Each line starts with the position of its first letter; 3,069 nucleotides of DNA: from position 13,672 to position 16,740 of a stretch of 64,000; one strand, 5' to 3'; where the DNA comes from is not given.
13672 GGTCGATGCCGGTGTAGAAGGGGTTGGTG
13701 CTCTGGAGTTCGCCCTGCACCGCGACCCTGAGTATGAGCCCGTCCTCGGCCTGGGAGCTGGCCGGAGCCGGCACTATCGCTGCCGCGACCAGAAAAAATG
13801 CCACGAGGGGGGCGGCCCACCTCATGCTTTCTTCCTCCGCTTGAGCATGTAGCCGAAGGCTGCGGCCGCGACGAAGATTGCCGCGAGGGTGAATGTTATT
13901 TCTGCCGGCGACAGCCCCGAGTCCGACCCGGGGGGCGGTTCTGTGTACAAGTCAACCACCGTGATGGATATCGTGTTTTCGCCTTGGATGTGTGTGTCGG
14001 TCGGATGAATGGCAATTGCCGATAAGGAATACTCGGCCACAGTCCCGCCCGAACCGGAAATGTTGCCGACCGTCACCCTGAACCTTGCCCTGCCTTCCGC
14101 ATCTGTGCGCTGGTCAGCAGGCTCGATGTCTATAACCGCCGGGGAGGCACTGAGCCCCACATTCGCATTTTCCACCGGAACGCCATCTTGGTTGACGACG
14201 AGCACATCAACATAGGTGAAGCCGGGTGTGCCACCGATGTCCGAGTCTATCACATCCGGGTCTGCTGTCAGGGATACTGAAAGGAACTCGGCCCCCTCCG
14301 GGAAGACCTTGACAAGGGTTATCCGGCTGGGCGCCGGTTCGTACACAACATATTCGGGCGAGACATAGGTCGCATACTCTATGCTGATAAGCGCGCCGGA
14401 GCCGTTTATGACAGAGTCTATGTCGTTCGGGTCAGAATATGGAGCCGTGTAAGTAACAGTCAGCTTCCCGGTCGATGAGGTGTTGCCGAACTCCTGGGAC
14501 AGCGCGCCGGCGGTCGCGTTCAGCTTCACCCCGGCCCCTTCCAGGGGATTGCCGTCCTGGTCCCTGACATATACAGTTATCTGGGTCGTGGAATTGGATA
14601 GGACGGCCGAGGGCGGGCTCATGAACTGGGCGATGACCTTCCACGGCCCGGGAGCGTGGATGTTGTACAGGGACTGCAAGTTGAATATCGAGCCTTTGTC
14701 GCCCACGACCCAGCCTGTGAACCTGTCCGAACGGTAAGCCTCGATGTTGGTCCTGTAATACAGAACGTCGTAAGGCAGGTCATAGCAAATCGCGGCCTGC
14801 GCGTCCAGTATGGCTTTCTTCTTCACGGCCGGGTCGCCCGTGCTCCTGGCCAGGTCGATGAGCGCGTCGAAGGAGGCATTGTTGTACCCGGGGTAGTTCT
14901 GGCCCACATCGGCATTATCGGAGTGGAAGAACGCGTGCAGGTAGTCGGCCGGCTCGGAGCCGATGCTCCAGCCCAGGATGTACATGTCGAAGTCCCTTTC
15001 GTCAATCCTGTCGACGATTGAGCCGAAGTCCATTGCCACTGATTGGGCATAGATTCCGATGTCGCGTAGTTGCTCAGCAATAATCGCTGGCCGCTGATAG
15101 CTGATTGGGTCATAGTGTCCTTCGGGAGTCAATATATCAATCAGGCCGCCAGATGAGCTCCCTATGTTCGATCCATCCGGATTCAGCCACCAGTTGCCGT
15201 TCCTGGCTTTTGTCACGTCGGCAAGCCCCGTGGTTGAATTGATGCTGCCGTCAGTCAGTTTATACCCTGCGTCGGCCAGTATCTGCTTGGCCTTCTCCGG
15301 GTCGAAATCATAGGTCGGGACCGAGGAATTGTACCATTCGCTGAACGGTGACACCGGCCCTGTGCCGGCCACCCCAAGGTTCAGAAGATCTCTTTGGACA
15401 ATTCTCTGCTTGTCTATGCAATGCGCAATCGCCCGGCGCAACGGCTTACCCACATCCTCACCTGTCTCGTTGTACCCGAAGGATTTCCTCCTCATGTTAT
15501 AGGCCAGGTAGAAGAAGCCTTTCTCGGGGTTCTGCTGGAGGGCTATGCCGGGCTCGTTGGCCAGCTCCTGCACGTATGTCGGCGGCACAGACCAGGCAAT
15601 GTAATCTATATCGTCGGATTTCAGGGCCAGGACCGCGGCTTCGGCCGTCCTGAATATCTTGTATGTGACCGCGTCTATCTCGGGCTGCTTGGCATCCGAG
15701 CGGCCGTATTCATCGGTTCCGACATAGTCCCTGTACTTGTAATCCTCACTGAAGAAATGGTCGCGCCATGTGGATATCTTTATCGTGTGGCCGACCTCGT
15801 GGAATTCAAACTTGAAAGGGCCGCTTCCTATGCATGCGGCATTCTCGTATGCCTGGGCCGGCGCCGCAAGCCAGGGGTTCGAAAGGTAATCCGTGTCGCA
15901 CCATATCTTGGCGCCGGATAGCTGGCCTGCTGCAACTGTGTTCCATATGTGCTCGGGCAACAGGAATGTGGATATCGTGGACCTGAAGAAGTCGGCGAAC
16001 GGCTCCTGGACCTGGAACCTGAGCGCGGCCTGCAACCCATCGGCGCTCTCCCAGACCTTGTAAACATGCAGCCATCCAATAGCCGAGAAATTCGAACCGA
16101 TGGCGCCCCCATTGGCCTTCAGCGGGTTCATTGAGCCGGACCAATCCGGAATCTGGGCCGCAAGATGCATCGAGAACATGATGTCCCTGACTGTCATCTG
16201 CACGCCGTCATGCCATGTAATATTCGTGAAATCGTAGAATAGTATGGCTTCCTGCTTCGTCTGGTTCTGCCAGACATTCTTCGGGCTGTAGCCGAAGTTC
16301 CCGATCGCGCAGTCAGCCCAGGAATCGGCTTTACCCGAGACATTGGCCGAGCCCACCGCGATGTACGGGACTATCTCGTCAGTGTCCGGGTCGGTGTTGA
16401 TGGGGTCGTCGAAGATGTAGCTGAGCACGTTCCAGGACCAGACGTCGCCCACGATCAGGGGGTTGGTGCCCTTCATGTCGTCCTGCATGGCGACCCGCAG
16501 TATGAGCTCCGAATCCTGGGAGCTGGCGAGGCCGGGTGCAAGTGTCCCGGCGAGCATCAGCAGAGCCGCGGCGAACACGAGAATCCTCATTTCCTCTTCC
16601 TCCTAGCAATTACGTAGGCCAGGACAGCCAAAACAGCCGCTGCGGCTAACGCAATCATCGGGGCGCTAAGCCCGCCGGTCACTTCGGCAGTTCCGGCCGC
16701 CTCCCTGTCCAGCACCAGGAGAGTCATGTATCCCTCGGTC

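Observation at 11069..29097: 18-kb co-directional surface-protein island: four membrane-anchored 'orphan' family-5 solute-binding paralogs coupled to two SBBP-propeller/PKD proteins, with no ABC transporter partner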

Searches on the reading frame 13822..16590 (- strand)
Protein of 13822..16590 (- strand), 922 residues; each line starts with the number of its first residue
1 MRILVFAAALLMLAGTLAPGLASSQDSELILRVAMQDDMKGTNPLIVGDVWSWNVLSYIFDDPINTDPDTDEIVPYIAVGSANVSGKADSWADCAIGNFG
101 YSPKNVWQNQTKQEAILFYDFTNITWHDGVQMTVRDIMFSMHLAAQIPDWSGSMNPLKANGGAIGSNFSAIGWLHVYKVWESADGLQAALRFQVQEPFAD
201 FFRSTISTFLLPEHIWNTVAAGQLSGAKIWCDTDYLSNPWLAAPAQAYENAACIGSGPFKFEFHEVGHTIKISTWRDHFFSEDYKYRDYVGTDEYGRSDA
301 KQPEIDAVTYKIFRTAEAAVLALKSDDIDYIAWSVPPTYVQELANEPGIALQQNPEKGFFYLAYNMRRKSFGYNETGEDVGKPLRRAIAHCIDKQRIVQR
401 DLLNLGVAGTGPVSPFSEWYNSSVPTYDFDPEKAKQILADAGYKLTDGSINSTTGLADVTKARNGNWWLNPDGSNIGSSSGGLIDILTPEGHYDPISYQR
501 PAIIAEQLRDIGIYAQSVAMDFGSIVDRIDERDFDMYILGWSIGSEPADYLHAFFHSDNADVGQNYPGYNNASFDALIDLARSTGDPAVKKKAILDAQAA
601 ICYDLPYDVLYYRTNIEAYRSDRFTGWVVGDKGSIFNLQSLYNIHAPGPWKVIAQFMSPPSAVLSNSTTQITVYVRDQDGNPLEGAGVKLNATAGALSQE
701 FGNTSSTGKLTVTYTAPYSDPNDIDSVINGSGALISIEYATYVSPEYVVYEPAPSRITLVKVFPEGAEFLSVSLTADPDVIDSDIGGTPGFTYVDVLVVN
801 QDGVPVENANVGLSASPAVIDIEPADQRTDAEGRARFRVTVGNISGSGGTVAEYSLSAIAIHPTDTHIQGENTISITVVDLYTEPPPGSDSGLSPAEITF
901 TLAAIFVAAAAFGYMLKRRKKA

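Call 4: search_protein_families(library=pfam, proteins=[window:13822-16590:-], max_evalue=0.01)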
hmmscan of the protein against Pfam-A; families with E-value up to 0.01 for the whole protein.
window:13822-16590:- (922 aa): 7 families
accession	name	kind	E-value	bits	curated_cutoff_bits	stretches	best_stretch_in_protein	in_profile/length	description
PF00496.27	SBP_bac_5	-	2.9e-46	158.7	32.4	1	123-560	26-366/368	Bacterial extracellular solute-binding proteins, family 5 Middle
PF02369.22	Big_1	-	1.3e-14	54.5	34.9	2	667-719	17-71/93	Bacterial Ig-like domain (group 1)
PF24107.1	DUF7382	-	6.8e-08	32.7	27.4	1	788-836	16-63/65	Domain of unknown function (DUF7382)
PF09134.16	Invasin_D3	-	3.9e-06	27.7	33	1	666-731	19-85/98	Invasin, domain 3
PF13620.12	CarboxypepD_reg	-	7.8e-06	26.6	32.3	0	670-713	1-43/82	Carboxypeptidase regulatory-like domain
PF17789.7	MG4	-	1.4e-05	25.7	24.7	0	790-840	13-61/95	Macroglobulin domain MG4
PF20736.2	Glyco_hydro127M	-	0.0048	17.4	24.2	1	112-189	15-92/95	Beta-L-arabinofuranosidase, GH127 middle domain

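Call 5: search_protein_families(library=ncbifam, proteins=[window:13822-16590:-], max_evalue=0.01)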
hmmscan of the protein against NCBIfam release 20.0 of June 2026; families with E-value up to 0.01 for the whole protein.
window:13822-16590:- (922 aa): 8 families
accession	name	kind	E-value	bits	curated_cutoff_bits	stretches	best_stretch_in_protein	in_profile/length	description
NF045467.1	Opp4A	equivalog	3.7e-27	94.8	650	2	302-448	236-385/556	oligopeptide ABC transporter substrate-binding protein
NF043070.1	DppA_dipep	equivalog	3.8e-16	58.7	1005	2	492-620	384-513/535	dipeptide ABC transporter periplasmic-binding protein DppA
NF011942.0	PRK15413.1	equivalog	1.7e-14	53.4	594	2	241-444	158-344/512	glutathione ABC transporter substrate-binding protein GsiB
NF045468.1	Opp5A_nikA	equivalog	9e-13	47.5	600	1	300-451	185-326/488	nickel ABC transporter substrate-binding protein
TIGR02294.1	nickel_nikA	equivalog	6.7e-11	41.4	393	1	281-450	170-335/501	nickel ABC transporter substrate-binding protein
NF011689.0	PRK15109.1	equivalog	5.7e-10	38.5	560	2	279-443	218-373/547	ABC transporter substrate-binding protein SapA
TIGR04028.1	SBP_KPN_01854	hypoth_equivalog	5.7e-10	38.4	468.5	1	249-453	158-341/509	TIGR04028 family ABC transporter substrate-binding protein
NF047575.1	opine_bind_CntA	exception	0.00034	19.3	800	1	300-448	217-365/535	staphylopine-dependent metal ABC transporter substrate-binding lipoprotein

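Call 13: find_homologous_proteins(query=window:13822-16590:-)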
Query window:13822-16590:- (922 aa): 249 proteins with E <= 0.001 among 8000 candidates; the best 120 are listed.
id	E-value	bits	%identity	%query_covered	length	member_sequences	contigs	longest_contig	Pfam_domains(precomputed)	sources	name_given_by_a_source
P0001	0.0e+0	2125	100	100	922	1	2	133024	PF17789.8,PF02369.23,PF00496.28,PF13620.13,PF24107.2,PF09134.17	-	-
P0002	0.0e+0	1430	69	100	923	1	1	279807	PF02369.23,PF00496.28,PF13620.13,PF09134.17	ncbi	-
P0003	0.0e+0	1400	66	100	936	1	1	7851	PF17789.8,PF02369.23,PF00496.28,PF13620.13,PF24107.2,PF09134.17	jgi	jgi:ABC-type transport system substrate-binding protein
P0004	0.0e+0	1370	66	98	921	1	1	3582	PF02369.23,PF00496.28,PF13620.13,PF09134.17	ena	-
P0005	0.0e+0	1343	62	100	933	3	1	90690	PF02369.23,PF00496.28,PF13620.13,PF09134.17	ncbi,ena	-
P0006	0.0e+0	1328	63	100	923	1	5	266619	PF17789.8,PF02369.23,PF00496.28,PF13620.13,PF24107.2,PF09134.17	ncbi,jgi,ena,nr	ncbi:MAG: Ig-like domain-containing protein [Candidatus Thermoplasmatota archaeon]|nr:hypothetical p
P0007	0.0e+0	1288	62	99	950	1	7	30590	PF02369.23,PF00496.28,PF13620.13,PF09134.17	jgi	jgi:ABC-type transport system substrate-binding protein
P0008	0.0e+0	1272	62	100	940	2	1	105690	PF02369.23,PF00496.28,PF09134.17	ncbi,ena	-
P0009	0.0e+0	1269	61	100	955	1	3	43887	PF17789.8,PF02369.23,PF00496.28,PF13620.13,PF09134.17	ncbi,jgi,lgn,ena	jgi:peptide/nickel transport system substrate-binding protein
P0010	0.0e+0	1241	60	100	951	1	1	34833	PF17789.8,PF02369.23,PF00496.28,PF13620.13,PF09134.17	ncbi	-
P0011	0.0e+0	1222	60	100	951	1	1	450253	PF17789.8,PF02369.23,PF00496.28,PF13620.13,PF09134.17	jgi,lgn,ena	-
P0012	0.0e+0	1221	61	98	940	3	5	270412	PF17789.8,PF02369.23,PF00496.28,PF13620.13,PF24107.2,PF09134.17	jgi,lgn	jgi:ABC-type transport system substrate-binding protein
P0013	0.0e+0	1221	59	100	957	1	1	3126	PF17789.8,PF02369.23,PF00496.28,PF13620.13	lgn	-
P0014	0.0e+0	1219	60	98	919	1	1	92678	PF17789.8,PF02369.23,PF00496.28,PF13620.13,PF24107.2,PF09134.17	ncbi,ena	-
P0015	0.0e+0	1216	60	100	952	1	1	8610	PF02369.23,PF00496.28,PF09134.17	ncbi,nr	ncbi:MAG: ABC transporter substrate-binding protein [Thermoplasmata archaeon]|nr:ABC transporter sub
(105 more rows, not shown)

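Call 16: find_related_loci(query=window:13822-16590:-, collection=genome_contigs, flank=10000)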
Query window:13822-16590:- (922 aa) in genome_contigs; peptide patterns used: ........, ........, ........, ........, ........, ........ (x = any residue, [..] = any of these).
49 stretches matched a pattern; 17 encode a relative of the query (tblastn E <= 1e-3); 16 distinct loci.
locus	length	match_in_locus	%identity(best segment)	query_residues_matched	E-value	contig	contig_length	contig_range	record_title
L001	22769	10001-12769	63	1-921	0e+0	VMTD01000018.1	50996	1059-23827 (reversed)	MAG: Methanobacteriota archaeon isolate S2_100 k141_419511, whole genome shotgun sequence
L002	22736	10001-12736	69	2-920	0e+0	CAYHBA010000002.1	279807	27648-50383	MAG TPA_asm: uncultured Thermoplasmata archaeon isolate ERP119294_co1_428 genome assembly, contig: NODE_39_length_279807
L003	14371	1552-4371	61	3-921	0e+0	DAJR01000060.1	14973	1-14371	MAG TPA_asm: Methanomassiliicoccales archaeon UBA147 UBA147_contig_29510, whole genome shotgun sequence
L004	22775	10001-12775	60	7-921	0e+0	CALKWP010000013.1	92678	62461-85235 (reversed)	MAG TPA_asm: uncultured Methanomassiliicoccales archaeon isolate SRR6007446_bin.11_CONCOCT_v1.1_MAG genome assembly, con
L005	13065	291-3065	61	4-910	0e+0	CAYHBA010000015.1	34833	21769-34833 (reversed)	MAG TPA_asm: uncultured Thermoplasmata archaeon isolate ERP119294_co1_428 genome assembly, contig: NODE_1324_length_3483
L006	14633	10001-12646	58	1-880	0e+0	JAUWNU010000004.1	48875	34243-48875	MAG: Methanomassiliicoccales archaeon isolate CSMAG_2432 CSMAG_2432_k141_659833_length_48875_cov_14.8402, whole genome s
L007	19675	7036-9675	59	11-880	0e+0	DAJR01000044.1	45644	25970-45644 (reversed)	MAG TPA_asm: Methanomassiliicoccales archaeon UBA147 UBA147_contig_3468, whole genome shotgun sequence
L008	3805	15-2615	57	20-880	0e+0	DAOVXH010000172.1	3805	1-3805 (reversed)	MAG TPA_asm: Methanomassiliicoccales archaeon isolate CSMAG_1752 CSMAG_1752_k141_1904887_length_3805_cov_13.0000, whole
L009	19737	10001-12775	53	2-922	0e+0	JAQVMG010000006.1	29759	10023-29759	MAG: Thermoplasmata archaeon isolate STF1_128 NODE_3373_length_29759_cov_3.497266_Sandtown_F1, whole genome shotgun sequ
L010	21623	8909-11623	61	25-921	0e+0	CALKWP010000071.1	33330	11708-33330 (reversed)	MAG TPA_asm: uncultured Methanomassiliicoccales archaeon isolate SRR6007446_bin.11_CONCOCT_v1.1_MAG genome assembly, con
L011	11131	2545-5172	57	1-880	0e+0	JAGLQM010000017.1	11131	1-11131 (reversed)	MAG: Thermoplasmata archaeon isolate RS_8_51 ROV157_8.bin.51.fa_17, whole genome shotgun sequence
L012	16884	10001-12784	56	9-921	0e+0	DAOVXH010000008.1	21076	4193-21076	MAG TPA_asm: Methanomassiliicoccales archaeon isolate CSMAG_1752 CSMAG_1752_k141_4192444_length_21076_cov_15.3612, whole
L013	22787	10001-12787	62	1-922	0e+0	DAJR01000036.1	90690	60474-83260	MAG TPA_asm: Methanomassiliicoccales archaeon UBA147 UBA147_contig_3348, whole genome shotgun sequence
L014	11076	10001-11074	55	4-350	6e-119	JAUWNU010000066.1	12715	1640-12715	MAG: Methanomassiliicoccales archaeon isolate CSMAG_2432 CSMAG_2432_k141_50107_length_12715_cov_13.9545, whole genome sh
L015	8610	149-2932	60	4-910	0e+0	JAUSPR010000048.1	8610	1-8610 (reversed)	MAG: Thermoplasmata archaeon isolate E21_metabat.bin.9 E21_k141_196884, whole genome shotgun sequence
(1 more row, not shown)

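Call 23: search_solved_structures(query=window:13822-16590:-, max_evalue=0.00001)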
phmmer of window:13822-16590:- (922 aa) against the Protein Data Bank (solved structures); distinct sequences matched with E-value up to 0.00001: 25.
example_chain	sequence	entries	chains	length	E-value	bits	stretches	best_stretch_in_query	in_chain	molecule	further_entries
1xoc_A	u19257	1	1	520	2.9e-26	95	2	502-640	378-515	Oligopeptide-binding protein appA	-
5u4o_A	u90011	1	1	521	4.2e-17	64.7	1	301-444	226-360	ABC transporter substrate-binding protein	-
1dpp_A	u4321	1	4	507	1.6e-16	62.7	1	300-444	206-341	DIPEPTIDE BINDING PROTEIN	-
8z1z_F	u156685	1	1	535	1.8e-16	62.6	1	300-444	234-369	Dipeptide-binding protein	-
8z1y_F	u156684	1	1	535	1.9e-16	62.5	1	300-444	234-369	Dipeptide-binding protein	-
1dpe_A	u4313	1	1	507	4e-16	61.4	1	300-444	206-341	DIPEPTIDE-BINDING PROTEIN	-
3m8u_A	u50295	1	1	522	1.2e-15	59.8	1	287-444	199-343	Heme-binding protein A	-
5f1q_A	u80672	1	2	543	1.1e-13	53.4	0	490-633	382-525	Periplasmic dipeptide transport protein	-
9pv8_A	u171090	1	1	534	3.3e-13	51.8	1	299-445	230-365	Oligopeptide-binding protein OppA3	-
1uqw_A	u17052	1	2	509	9.7e-13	50.2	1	504-637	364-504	PUTATIVE BINDING PROTEIN YLIB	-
6hlx_A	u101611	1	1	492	7.6e-12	47.3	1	239-444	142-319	AgaA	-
4qfk_H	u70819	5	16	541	2e-11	45.9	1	493-635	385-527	ABC transporter periplasmic peptide-binding protein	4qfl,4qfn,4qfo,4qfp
8efz_A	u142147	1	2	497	3.1e-11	45.3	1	493-613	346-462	Extracellular solute-binding protein family 5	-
3tpa_A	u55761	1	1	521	2.1e-10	42.5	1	342-444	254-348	Heme-binding protein A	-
4oet_A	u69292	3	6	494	2.6e-10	42.2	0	383-619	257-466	Putative peptide ABC-transport system periplasmic peptide-binding protein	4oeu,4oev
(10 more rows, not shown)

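Call 44: search_protein_families(library=pfam, proteins=[L005:3179-5206:+, L005:5208-7541:+, L005:246-3101:+, L002:6018-7355:-, L002:8339-9118:+], max_evalue=0.001)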
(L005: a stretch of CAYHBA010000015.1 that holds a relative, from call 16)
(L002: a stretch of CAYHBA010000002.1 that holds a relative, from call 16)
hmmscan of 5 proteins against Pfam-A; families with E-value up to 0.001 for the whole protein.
L005:3179-5206:+ (675 aa): 2 families
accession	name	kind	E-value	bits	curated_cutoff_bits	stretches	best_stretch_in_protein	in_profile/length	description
PF00528.27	BPD_transp_1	-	1.8e-35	122.8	26.4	1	471-673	1-182/184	Binding-protein-dependent transport system inner membrane component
PF19300.4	BPD_transp_1_N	-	2e-05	25.2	23.8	0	6-59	4-56/114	Binding-prot-dependent transport system membrane comp, N-term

L005:5208-7541:+ (777 aa): 4 families
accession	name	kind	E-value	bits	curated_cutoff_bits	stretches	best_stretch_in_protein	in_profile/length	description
PF00528.27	BPD_transp_1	-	1.7e-27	96.8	26.4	1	591-775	1-184/184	Binding-protein-dependent transport system inner membrane component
PF13570.13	Beta-prop_ACSF4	-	1.4e-10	41.6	133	0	263-358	117-205/329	Beta-alanine-activating enzyme, beta-propeller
PF13360.13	PQQ_2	-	9.6e-09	35.7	27.6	1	123-369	4-199/233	Outer membrane protein assembly factor BamB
PF12911.12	OppC_N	-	1.7e-05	25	23.9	1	24-54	6-36/53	N-terminal TM domain of oligopeptide transport permease C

L005:246-3101:+ (951 aa): 5 families
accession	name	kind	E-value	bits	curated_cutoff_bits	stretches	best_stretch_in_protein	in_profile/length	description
PF00496.27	SBP_bac_5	-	2.7e-53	181.9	32.4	1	143-579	26-364/368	Bacterial extracellular solute-binding proteins, family 5 Middle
PF02369.22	Big_1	-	5.7e-16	58.8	34.9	2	699-748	17-68/93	Bacterial Ig-like domain (group 1)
PF09134.16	Invasin_D3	-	7.9e-09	36.4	33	1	693-749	12-70/98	Invasin, domain 3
PF13620.12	CarboxypepD_reg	-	1.1e-05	26.1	32.3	0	829-873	3-45/82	Carboxypeptidase regulatory-like domain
PF17789.7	MG4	-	1.3e-05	25.8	24.7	0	828-874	18-61/95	Macroglobulin domain MG4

L002:6018-7355:- (445 aa): 3 families
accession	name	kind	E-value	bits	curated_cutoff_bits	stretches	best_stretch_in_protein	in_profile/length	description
PF13385.13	Laminin_G_3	-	1.1e-37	130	27.6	2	311-442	14-146/151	Concanavalin A-like lectin/glucanases superfamily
PF02210.31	Laminin_G_2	-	3.8e-09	37.5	22.9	1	143-212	27-99/126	Laminin G domain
PF00054.30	Laminin_G_1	-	0.00021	22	24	0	365-408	41-87/131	Laminin G domain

L002:8339-9118:+ (259 aa): 0 families

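Call 45: predict_structure(alignment_id=A1)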
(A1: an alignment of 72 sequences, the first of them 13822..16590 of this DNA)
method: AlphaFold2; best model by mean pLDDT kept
length: 922 residues; sequences in the alignment: 72
mean_pLDDT: 89.2   pTM: 0.82
mean pLDDT of the five models: 89.2, 89.2, 87.8, 87.0, 86.5
residues with pLDDT >= 90: 624; 70-90: 243; 50-70: 31; < 50: 24
segments of 3 or more residues with pLDDT < 50: 17-26, 884-892
pLDDT, mean of each block of 10 residues (from residue 1): 66 54 58 93 87 93 89 94 94 96 92 95 97 97 88 87 74 91 98 91 91 94 92 92 91 94 94 96 93 86 96 91 94 89 86 90 96 95 98 89 89 92 94 97 95 89 95 95 94 73 93 95 87 94 87 91 90 96 92 96 96 93 91 90 91 90 95 91 96 94 96 95 87 92 93 91 94 87 76 95 95 86 94 95 65 86 93 85 50 65 81 74 47
secondary structure, 60 per line:
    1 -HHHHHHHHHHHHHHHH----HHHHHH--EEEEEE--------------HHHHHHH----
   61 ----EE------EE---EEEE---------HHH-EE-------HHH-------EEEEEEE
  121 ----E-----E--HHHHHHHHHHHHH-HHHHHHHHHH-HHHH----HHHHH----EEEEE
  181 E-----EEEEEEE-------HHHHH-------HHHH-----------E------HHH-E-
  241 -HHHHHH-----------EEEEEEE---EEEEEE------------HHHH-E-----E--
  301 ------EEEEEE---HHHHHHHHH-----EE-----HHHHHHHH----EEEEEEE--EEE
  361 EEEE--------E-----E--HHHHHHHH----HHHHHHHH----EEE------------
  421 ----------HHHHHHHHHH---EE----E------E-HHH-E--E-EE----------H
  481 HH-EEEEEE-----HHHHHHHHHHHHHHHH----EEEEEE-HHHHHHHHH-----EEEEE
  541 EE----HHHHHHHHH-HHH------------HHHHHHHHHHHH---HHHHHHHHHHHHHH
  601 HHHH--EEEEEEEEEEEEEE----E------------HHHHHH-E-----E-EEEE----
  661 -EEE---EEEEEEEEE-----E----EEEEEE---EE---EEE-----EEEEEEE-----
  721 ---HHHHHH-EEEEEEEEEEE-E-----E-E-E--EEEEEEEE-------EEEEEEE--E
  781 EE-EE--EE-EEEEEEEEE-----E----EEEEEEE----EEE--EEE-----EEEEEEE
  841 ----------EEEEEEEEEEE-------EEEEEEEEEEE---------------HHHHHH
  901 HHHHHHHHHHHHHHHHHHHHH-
elements in order (helices of 4 or more, strands of 3 or more residues): H2-17 H22-27 E30-35 H50-56 E78-81 E114-120 H134-146 H148-157 H159-162 H167-171 E176-181 E187-193 H201-205 H213-216 H242-247 E259-265 E269-274 H287-290 E307-312 H316-324 H337-344 E349-355 E358-364 H382-389 H394-401 E406-408 H431-440 E484-489 H495-510 E515-520 H522-530 E536-542 H547-555 H572-583 H587-604 E607-620 H638-643 E653-656 E662-664 E668-676 E687-692 E701-703 E709-715 H724-729 E731-741 E756-763 E771-777 E780-782 E791-799 E810-816 E821-823 E826-828 E834-840 E851-861 E869-879 H895-921

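Call 48: fold_search(model_id=the predicted structure, library=pdb)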
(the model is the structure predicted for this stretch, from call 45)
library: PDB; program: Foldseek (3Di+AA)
matches with E <= 10: 1619; with E <= 0.001: 727
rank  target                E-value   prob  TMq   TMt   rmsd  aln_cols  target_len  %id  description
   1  1xoc_A                2.1e-35  1.00  0.48  0.84   4.6       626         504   21  The structure of the oligopeptide-binding protein, AppA, from Bacillus subtilis in complex with a nonapeptide. (released 2005-01-25)
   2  5f1q_A                5.5e-34  1.00  0.47  0.82   5.2       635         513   18  Crystal Structure of Periplasmic Dipeptide Transport Protein from Yersinia pestis (released 2015-12-23)
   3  6ofq_A                1.6e-33  1.00  0.46  0.80   5.8       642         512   18  ABC transporter-associated periplasmic binding protein DppA from Helicobacter pylori in complex with peptide STSA (released 2019-08-21)
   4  5f1q_B                5.4e-33  1.00  0.47  0.82   5.2       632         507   18  Crystal Structure of Periplasmic Dipeptide Transport Protein from Yersinia pestis (released 2015-12-23)
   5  4oet_A                6.8e-33  1.00  0.45  0.79   5.5       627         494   19  Crystal structure of NikZ from Campylobacter jejuni, unliganded form (released 2014-10-01)
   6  4oeu_A                1.9e-32  1.00  0.45  0.80   5.4       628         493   18  Crystal structure of NikZ from Campylobacter jejuni in complex with Ni(L-His) (released 2014-10-01)
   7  1dpp_A                2.6e-32  1.00  0.47  0.82   5.3       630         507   17  DIPEPTIDE BINDING PROTEIN COMPLEX WITH GLYCYL-L-LEUCINE (released 1995-12-07)
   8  3m8u                  1.0e-31  1.00  0.47  0.83   5.0       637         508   16  Crystal structure of glutathione-binding protein A (GbpA) from Haemophilus parasuis SH0165 in complex with glutathione d (released 2010-07-14)
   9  1dpe                  1.1e-31  1.00  0.40  0.66   7.8       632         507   18  DIPEPTIDE-BINDING PROTEIN (released 1996-08-17)
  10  2d5w_A                7.9e-31  1.00  0.45  0.66   7.4       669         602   17  The crystal structure of oligopeptide binding protein from Thermus thermophilus HB8 complexed with pentapeptide (released 2006-10-17)
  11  8z1z_F                1.3e-30  1.00  0.46  0.81   4.6       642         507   18  Cryo-EM structure of Escherichia coli DppAR383D+D436RBCDF in pre-catalytic state (released 2025-04-16)
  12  8efz_A                1.7e-30  1.00  0.45  0.84   5.3       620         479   17  Crystal structure of CcNikZ-II, apoprotein (released 2024-03-13)
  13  5u4o                  2.4e-30  1.00  0.42  0.76   5.5       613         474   17  A 2.05A X-Ray Structureof A Bacterial Extracellular Solute-binding Protein, family 5 for Bacillus anthracis str. Ames (released 2017-03-08)
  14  4qfl_A                2.9e-30  1.00  0.46  0.81   4.8       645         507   16  Crystal structure of dipeptide binding protein from pseudoalteromonas sp. SM9913 in complex with Ala-Phe (released 2015-01-28)
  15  8efz_B                3.4e-30  1.00  0.46  0.84   4.6       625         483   18  Crystal structure of CcNikZ-II, apoprotein (released 2024-03-13)
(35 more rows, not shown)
